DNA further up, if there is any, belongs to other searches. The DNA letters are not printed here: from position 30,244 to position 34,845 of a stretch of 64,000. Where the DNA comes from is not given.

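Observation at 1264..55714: Intergenic space is saturated with mosaic elements assembled from tandem 7-nt and 10-nt words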

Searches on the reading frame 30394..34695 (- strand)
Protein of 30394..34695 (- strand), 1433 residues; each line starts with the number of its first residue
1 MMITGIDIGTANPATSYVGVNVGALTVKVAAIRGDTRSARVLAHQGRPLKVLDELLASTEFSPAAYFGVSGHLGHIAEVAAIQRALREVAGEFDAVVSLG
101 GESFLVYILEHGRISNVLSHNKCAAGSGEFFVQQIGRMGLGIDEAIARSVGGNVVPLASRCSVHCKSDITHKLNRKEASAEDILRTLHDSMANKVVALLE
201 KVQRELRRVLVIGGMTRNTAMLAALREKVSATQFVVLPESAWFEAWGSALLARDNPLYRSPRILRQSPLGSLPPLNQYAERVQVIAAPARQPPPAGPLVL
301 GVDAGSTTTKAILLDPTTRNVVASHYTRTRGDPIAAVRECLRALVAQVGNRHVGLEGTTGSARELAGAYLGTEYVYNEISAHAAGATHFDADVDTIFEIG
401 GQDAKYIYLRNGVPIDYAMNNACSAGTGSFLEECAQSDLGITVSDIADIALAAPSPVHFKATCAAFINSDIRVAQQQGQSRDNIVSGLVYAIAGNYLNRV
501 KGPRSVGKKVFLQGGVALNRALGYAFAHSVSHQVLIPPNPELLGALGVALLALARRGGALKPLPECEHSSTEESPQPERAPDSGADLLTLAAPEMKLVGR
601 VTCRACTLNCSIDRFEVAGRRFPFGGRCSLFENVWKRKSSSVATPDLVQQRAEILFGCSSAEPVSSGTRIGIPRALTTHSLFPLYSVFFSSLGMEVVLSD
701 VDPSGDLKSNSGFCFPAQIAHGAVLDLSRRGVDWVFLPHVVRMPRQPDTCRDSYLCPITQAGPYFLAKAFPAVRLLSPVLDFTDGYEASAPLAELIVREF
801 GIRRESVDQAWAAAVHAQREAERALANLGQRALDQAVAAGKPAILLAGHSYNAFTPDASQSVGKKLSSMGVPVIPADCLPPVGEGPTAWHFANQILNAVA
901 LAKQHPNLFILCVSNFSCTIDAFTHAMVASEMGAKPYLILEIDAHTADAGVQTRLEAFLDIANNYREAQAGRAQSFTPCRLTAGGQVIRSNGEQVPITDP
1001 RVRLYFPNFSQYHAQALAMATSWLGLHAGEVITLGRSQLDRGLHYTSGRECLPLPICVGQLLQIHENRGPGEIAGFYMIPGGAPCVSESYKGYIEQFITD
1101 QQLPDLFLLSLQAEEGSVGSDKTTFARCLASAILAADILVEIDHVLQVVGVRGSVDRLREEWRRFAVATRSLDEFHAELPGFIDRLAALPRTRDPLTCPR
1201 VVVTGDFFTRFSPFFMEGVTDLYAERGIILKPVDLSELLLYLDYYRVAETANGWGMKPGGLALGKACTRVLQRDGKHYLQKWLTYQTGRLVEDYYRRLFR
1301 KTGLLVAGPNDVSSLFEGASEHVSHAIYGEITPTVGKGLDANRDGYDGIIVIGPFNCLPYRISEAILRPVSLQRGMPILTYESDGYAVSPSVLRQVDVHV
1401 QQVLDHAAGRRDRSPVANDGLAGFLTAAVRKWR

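Call 45: search_protein_families(library=pfam, proteins=[window:30394-34695:-])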
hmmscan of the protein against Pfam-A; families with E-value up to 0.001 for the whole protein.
window:30394-34695:- (1433 aa): 5 families
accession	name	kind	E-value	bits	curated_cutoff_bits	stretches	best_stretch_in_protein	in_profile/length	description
PF01869.26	BcrAD_BadFG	-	4e-54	184.4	31.5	2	300-552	1-271/271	BadF/BadG/BcrA/BcrD ATPase family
PF09989.15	DUF2229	-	5.3e-49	167.2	29.4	1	669-878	1-217/218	CoA enzyme activase uncharacterised domain (DUF2229)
PF03702.20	AnmK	-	2.2e-05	24.2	24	1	172-234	251-316/367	Anhydro-N-acetylmuramic acid kinase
PF22521.2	HypF_C_2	-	3.9e-05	24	27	0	174-237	160-225/241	Carbamoyltransferase, Kae1-like Domain, second subdomain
PF02782.22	FGGY_C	-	8.9e-05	22.8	27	0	178-252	118-194/198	FGGY family of carbohydrate kinases, C-terminal domain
